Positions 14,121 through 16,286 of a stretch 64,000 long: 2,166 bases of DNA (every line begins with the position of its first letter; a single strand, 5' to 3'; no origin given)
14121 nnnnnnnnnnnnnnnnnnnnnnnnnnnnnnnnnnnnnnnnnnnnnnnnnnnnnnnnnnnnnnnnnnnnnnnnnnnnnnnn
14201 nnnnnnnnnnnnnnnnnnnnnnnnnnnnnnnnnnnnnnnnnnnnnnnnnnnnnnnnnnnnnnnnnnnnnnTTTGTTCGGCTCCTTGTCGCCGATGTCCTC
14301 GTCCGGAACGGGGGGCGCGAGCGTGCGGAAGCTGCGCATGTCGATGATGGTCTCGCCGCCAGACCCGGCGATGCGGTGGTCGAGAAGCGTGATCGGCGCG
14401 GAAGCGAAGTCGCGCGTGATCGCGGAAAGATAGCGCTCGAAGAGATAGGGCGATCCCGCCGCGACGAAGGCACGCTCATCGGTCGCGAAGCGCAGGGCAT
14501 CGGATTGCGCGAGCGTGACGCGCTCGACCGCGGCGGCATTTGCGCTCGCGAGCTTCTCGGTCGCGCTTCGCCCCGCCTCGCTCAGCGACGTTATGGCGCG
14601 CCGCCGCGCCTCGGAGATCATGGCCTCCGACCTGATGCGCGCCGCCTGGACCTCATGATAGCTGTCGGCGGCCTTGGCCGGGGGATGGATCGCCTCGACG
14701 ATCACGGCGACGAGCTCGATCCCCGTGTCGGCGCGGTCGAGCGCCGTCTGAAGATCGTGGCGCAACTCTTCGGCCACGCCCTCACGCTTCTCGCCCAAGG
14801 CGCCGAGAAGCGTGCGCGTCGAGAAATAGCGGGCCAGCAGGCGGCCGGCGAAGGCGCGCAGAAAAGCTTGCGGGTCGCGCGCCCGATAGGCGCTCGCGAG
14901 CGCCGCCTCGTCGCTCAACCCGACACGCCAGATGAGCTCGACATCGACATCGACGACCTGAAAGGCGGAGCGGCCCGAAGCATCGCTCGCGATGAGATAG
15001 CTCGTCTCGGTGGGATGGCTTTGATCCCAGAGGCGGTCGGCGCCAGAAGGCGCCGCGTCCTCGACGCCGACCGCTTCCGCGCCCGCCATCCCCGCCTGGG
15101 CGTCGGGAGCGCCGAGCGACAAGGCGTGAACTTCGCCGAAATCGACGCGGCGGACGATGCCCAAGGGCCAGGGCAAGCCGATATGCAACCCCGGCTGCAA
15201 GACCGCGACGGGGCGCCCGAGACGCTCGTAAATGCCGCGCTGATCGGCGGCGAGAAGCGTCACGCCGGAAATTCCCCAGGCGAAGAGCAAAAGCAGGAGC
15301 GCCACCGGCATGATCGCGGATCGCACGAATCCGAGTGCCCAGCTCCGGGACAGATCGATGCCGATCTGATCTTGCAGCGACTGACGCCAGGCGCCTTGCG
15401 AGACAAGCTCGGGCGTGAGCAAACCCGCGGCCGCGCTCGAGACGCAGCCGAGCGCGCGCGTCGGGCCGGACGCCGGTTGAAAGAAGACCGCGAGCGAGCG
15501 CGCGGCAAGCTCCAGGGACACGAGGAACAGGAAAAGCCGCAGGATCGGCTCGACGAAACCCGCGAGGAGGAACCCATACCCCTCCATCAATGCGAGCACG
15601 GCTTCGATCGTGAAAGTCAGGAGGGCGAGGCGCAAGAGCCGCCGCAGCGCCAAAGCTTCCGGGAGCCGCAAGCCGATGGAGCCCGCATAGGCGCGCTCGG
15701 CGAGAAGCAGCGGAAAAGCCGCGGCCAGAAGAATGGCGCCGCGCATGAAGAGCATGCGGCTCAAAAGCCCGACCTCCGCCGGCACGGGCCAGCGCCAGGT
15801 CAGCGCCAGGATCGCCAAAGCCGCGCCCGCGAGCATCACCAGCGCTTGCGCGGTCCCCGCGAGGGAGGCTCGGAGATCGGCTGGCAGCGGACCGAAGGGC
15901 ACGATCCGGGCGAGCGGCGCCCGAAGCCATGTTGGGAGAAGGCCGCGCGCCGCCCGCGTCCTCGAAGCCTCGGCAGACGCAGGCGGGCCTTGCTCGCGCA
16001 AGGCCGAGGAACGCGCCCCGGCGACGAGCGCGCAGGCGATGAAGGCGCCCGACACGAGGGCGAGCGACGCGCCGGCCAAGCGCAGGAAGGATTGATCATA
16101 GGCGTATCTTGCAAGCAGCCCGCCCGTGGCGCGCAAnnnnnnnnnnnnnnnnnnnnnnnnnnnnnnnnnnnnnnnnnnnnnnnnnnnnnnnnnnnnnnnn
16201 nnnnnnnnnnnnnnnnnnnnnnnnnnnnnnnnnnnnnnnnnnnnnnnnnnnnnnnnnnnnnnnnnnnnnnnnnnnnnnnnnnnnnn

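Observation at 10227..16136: Three tandem SPFH/band-7 genes (one with a His12-type N-terminus) co-oriented with a P1B-type metal ATPase that lacks an HMA domain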

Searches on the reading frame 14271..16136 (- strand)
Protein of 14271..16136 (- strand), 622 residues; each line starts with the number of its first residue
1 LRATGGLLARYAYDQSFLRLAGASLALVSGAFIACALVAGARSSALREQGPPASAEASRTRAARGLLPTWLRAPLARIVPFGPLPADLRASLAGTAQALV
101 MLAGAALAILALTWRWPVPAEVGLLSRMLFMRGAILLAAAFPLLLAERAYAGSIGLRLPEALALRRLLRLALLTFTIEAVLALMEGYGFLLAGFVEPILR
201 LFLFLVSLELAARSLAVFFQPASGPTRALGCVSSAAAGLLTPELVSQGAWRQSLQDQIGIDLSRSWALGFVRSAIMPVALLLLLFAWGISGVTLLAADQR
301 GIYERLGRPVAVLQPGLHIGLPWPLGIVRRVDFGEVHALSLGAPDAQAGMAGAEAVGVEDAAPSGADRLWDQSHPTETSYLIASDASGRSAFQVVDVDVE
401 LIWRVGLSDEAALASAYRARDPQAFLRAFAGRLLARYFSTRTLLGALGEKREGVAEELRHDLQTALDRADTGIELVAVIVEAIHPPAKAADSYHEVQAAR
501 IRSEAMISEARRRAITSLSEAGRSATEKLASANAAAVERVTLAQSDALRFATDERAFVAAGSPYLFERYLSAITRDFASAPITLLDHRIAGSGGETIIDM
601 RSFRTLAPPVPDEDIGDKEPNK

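Call 6: search_protein_families(library=pfam, proteins=[window:14271-16136:-], max_evalue=0.01)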
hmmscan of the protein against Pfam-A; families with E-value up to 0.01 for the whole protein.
seq(622 aa): 1 family
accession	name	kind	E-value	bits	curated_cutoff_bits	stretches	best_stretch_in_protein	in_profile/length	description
PF01145.31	Band_7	-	7.5e-18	65.6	23.6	1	298-513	6-175/176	SPFH domain / Band 7 family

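Call 7: search_protein_families(library=ncbifam, proteins=[window:14271-16136:-], max_evalue=0.01)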
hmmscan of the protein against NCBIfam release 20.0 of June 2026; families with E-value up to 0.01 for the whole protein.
seq(622 aa): 2 families
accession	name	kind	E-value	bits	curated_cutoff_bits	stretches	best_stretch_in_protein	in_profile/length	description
TIGR01933.1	hflK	equivalog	1.2e-17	64.2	159.4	1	295-559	4-221/261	FtsH protease activity modulator HflK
NF008181.0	PRK10930.1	equivalog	1.7e-05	23.8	660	1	390-552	152-310/419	FtsH protease activity modulator HflK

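Call 62: find_homologous_proteins(query=window:14271-16136:-, max_evalue=1e-10)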
Query window:14271-16136:- (622 aa): 379 proteins with E <= 1e-10 among 8000 candidates; the best 120 are listed.
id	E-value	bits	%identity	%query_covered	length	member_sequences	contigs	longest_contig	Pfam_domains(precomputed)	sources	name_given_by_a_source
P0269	0.0e+0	1297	99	100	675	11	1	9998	PF01145.32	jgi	jgi:regulator of protease activity HflC (stomatin/prohibitin superfamily)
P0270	2.7e-296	1002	77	100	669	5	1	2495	PF01145.32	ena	-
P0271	4.4e-288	975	75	100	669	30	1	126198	PF01145.32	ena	-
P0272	7.2e-281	951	74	100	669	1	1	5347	PF01145.32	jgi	jgi:regulator of protease activity HflC (stomatin/prohibitin superfamily)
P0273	7.9e-281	951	73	100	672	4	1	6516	PF01145.32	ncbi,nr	ncbi:MAG: protease modulator HflK [Hyphomicrobiales bacterium]|nr:protease modulator HflK [Hyphomicr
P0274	4.2e-279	945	73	100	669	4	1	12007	PF01145.32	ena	-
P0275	1.8e-278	943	73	100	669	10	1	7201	PF01145.32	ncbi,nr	ncbi:MAG: protease modulator HflK [Hyphomicrobiales bacterium]|nr:protease modulator HflK [Hyphomicr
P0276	3.4e-274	929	92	79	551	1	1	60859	PF01145.32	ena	-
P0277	1.7e-263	894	81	82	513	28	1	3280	PF01145.32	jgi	jgi:regulator of protease activity HflC (stomatin/prohibitin superfamily)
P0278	4.9e-247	840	68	99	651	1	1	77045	PF01145.32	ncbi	ncbi:MAG: protease modulator HflK [Hyphomicrobiales bacterium]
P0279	1.3e-238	812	66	99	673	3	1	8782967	PF01145.32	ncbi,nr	ncbi:Regulator of protease activity HflC, stomatin/prohibitin superfamily [Rhizobiales bacterium GAS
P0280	2.3e-231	788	65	99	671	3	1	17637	PF01145.32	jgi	jgi:regulator of protease activity HflC (stomatin/prohibitin superfamily)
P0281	8.3e-230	783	64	99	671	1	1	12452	PF01145.32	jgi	jgi:regulator of protease activity HflC (stomatin/prohibitin superfamily)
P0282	1.3e-229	782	63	100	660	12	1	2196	PF01145.32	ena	-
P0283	3.4e-228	777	65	100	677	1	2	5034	PF01145.32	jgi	-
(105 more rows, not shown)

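Call 63: find_encoding_contigs(protein=P0269, flank=10000, max_places=3)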
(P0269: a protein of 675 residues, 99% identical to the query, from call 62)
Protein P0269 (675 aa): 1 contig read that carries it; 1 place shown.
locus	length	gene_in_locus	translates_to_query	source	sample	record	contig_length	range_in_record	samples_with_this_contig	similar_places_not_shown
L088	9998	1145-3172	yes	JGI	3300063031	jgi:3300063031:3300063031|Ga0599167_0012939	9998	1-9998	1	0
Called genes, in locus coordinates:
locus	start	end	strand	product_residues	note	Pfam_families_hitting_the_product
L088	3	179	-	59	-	?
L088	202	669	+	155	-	PF18676:MBG_2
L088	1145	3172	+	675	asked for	PF01145:Band_7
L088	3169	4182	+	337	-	PF01145:Band_7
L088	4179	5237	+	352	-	PF01145:Band_7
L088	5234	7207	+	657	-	PF00122:E1-E2_ATPase, PF00702:Hydrolase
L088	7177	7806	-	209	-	PF13489:Methyltransf_23, PF01209:Ubie_methyltran, PF13847:Methyltransf_31, PF02390:Methyltransf_4 (weak), PF08241:Methyltransf_11, PF08242:Methyltransf_12, PF13649:Methyltransf_25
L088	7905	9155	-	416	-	PF11899:DUF3419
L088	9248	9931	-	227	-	PF00528:BPD_transp_1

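Call 77: predict_structure(alignment_id=A2)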
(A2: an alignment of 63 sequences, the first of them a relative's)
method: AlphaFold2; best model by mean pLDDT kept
length: 675 residues; sequences in the alignment: 63
mean_pLDDT: 75.2   pTM: 0.48
mean pLDDT of the five models: 75.2, 74.0, 71.8, 71.8, 70.5
residues with pLDDT >= 90: 148; 70-90: 290; 50-70: 153; < 50: 84
segments of 3 or more residues with pLDDT < 50: 1-5, 7-12, 109-111, 113-121, 130-136, 297-299, 302-304, 402-410, 418-420, 642-644, 657-660, 663-675
pLDDT, mean of each block of 10 residues (from residue 1): 45 54 84 94 94 70 67 95 96 89 63 46 50 51 79 97 89 70 89 91 71 90 93 90 85 95 96 85 88 61 55 56 58 66 76 88 89 74 86 68 46 51 53 67 70 87 88 85 86 76 83 92 90 78 64 78 87 88 87 83 77 76 73 59 50 52 46 40
secondary structure, 60 per line:
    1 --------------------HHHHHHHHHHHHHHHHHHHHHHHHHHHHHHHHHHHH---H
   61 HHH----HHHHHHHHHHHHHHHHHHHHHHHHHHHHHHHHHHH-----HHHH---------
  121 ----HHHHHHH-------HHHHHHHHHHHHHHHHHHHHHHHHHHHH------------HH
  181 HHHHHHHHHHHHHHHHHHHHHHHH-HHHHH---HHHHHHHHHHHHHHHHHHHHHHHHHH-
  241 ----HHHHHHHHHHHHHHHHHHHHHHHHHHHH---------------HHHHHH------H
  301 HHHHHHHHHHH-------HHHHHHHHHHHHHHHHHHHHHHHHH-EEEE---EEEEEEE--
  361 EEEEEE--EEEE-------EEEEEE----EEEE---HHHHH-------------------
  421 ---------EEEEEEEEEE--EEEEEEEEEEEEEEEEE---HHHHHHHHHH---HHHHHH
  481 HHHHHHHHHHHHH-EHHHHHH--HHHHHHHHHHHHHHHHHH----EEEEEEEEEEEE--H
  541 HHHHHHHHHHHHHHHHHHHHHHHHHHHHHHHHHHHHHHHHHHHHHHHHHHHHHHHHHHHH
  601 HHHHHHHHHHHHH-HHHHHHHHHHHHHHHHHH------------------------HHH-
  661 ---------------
elements in order (helices of 4 or more, strands of 3 or more residues): H21-56 H60-63 H68-102 H108-111 H125-131 H139-166 H179-204 H206-210 H214-239 H245-272 H288-293 H300-311 H319-343 E345-348 E352-358 E361-366 E369-372 E380-385 E390-393 H397-401 E430-439 E442-458 H462-471 H475-493 H496-501 H504-521 E526-537 H540-613 H615-632

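Call 79: fold_search(model_id=the predicted structure, library=pdb)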
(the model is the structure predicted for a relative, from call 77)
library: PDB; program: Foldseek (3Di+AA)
matches with E <= 10: 444; with E <= 0.001: 35
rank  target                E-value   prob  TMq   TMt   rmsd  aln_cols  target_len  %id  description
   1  9cz2_XA               6.2e-11  1.00  0.23  0.53  16.1       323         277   19  Cryo-EM structure of a nautilus-like HflK/C assembly in complex with FtsH AAA protease (released 2024-11-13)
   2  7vhq_E                2.0e-10  1.00  0.23  0.55  16.6       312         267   20  Structural insights into the membrane microdomain organization by SPFH family proteins (released 2022-01-19)
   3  7vhq_G                1.4e-09  1.00  0.23  0.48  16.4       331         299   17  Structural insights into the membrane microdomain organization by SPFH family proteins (released 2022-01-19)
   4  9paw_XC               3.6e-09  1.00  0.22  0.53  16.8       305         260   19  Cryo-EM structure of the engineered HflK/C variant stabilized in the closed conformation via disulfide bond crosslink (released 2026-03-04)
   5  9paw_XA               4.7e-09  1.00  0.22  0.53  17.0       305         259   19  Cryo-EM structure of the engineered HflK/C variant stabilized in the closed conformation via disulfide bond crosslink (released 2026-03-04)
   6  9z7u_C                1.1e-08  1.00  0.22  0.51  17.3       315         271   17  Human Stomatin - C8 Symmetry (released 2026-02-25)
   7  9z7u_B                2.6e-08  1.00  0.23  0.53  18.2       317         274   18  Human Stomatin - C8 Symmetry (released 2026-02-25)
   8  7wi3_C                4.0e-08  1.00  0.22  0.47  18.8       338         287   16  Cryo-EM structure of E.Coli FtsH-HflkC AAA protease complex (released 2022-06-01)
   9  9oh9_B                4.8e-08  1.00  0.23  0.55  18.0       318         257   18  Human Stomatin Complex in Native Membrane Vesicles (released 2025-08-13)
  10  9oh9_A                5.5e-08  1.00  0.22  0.53  17.0       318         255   16  Human Stomatin Complex in Native Membrane Vesicles (released 2025-08-13)
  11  8z5g_A                5.8e-08  1.00  0.24  0.54  19.6       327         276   17  Cryo-EM structure of E.coli SPFH-NfeD family protein complex QmcA-YbbJ (released 2024-08-21)
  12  8rrh_B                5.8e-08  1.00  0.23  0.48  21.7       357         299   14  The human prohibitin complex (released 2024-12-18)
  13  9vvj_A                7.6e-08  1.00  0.23  0.48  18.4       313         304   16  Cryo-EM structure of the erlin1/2 complex purified using DDM and GDN (released 2026-03-25)
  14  7wi3_B                8.0e-08  1.00  0.23  0.52  16.2       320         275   19  Cryo-EM structure of E.Coli FtsH-HflkC AAA protease complex (released 2022-06-01)
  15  9vvj_a                8.8e-08  1.00  0.24  0.48  16.2       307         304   16  Cryo-EM structure of the erlin1/2 complex purified using DDM and GDN (released 2026-03-25)
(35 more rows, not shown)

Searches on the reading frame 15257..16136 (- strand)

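Call 105: predict_structure(alignment_id=A4)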
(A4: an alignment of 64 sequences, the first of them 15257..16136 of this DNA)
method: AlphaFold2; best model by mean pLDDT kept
length: 293 residues; sequences in the alignment: 64
mean_pLDDT: 81.0   pTM: 0.73
mean pLDDT of the five models: 81.0, 79.8, 78.8, 77.7, 76.9
residues with pLDDT >= 90: 131; 70-90: 81; 50-70: 73; < 50: 8
segments of 3 or more residues with pLDDT < 50: 1-5
pLDDT, mean of each block of 10 residues (from residue 1): 52 81 97 94 88 58 56 59 69 89 98 83 84 94 93 80 94 96 93 91 97 95 86 90 58 67 59 76 81 54
secondary structure, 60 per line:
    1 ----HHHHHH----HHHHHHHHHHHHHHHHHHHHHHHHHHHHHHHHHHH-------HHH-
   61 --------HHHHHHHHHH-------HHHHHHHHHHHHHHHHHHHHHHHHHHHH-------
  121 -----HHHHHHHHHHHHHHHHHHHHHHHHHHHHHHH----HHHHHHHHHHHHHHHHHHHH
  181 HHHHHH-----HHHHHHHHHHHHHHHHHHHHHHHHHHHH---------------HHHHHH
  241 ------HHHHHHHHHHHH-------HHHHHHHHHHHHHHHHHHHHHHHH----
elements in order: H5-10 H15-49 H69-78 H86-113 H126-156 H161-186 H192-219 H235-240 H247-258 H266-289

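Call 107: fold_search(model_id=the predicted structure, library=pdb)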
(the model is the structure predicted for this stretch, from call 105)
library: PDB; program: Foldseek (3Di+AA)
matches with E <= 10: 66; with E <= 0.001: 0
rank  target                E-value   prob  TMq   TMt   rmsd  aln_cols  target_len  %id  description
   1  9g9n_A                1.1e+00  0.09  0.15  0.12  21.6       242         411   13  Lipid III flippase WzxE with NB10 and NB7 nanobodies in inward-facing conformation - crystal 1 (released 2025-01-22)
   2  9g9p_A                1.5e+00  0.08  0.15  0.12  22.1       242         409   13  Lipid III flippase WzxE with NB10 and NB7 nanobodies in inward-facing conformation - crystal 2 (released 2025-01-22)
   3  8f6k_B                1.6e+00  0.30  0.29  0.29  10.4       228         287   14  Cryo-EM structure of a Zinc-loaded H263A/D287A mutant of the YiiP-Fab complex (released 2023-02-08)
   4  2v0x_B                2.8e+00  0.08  0.15  0.19  21.0       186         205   13  The dimerization domain of LAP2alpha (released 2007-06-26)
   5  6mrt_A                3.4e+00  0.14  0.27  0.27  26.2       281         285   10  12-meric ClyA pore complex (released 2019-05-15)
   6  9k80_A                3.8e+00  0.05  0.15  0.16  18.8       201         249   17  Cryo-EM structure of designed zinc-induced filament Fiber-n6-Zn1-HEHE-5 (released 2025-10-29)
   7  9kq0_A                3.9e+00  0.07  0.17  0.21  24.1       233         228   13  Structure of TolQRA complex at pH 8.0 from E.coli (released 2026-03-04)
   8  8k9e_F                3.9e+00  0.05  0.17  0.14  18.3       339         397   16  Cryo-EM structure of the photosynthetic alternative complex III from Chloroflexus aurantiacus at 3.3 angstrom (released 2024-03-06)
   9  6h2e_P                4.1e+00  0.07  0.20  0.22  29.6       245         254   11  Structure of the soluble AhlC of the tripartite alpha-pore forming toxin, AHL, from Aeromonas hydrophila. (released 2019-07-10)
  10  6grj_E                4.1e+00  0.06  0.19  0.16  43.1       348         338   12  Structure of the AhlB pore of the tripartite alpha-pore forming toxin, AHL, from Aeromonas hydrophila. (released 2019-07-03)
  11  8f6h_B                4.5e+00  0.21  0.30  0.33  10.6       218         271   13  Cryo-EM structure of a Zinc-loaded asymmetrical TMD D70A mutant of the YiiP-Fab complex (released 2023-02-08)
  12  2wcd_A                4.5e+00  0.11  0.25  0.26  28.9       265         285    8  Crystal structure of the assembled cytolysin A pore (released 2009-05-05)
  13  7vg4_B                4.5e+00  0.10  0.23  0.30  15.2       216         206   12  10,5-methenyltetrahydrofolate cyclohydrolase from Methylobacterium extorquens AM1 strain (released 2022-07-06)
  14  7vg4_C                4.5e+00  0.09  0.22  0.30  14.3       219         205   13  10,5-methenyltetrahydrofolate cyclohydrolase from Methylobacterium extorquens AM1 strain (released 2022-07-06)
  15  7vg4_A                4.7e+00  0.09  0.22  0.30  15.0       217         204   13  10,5-methenyltetrahydrofolate cyclohydrolase from Methylobacterium extorquens AM1 strain (released 2022-07-06)
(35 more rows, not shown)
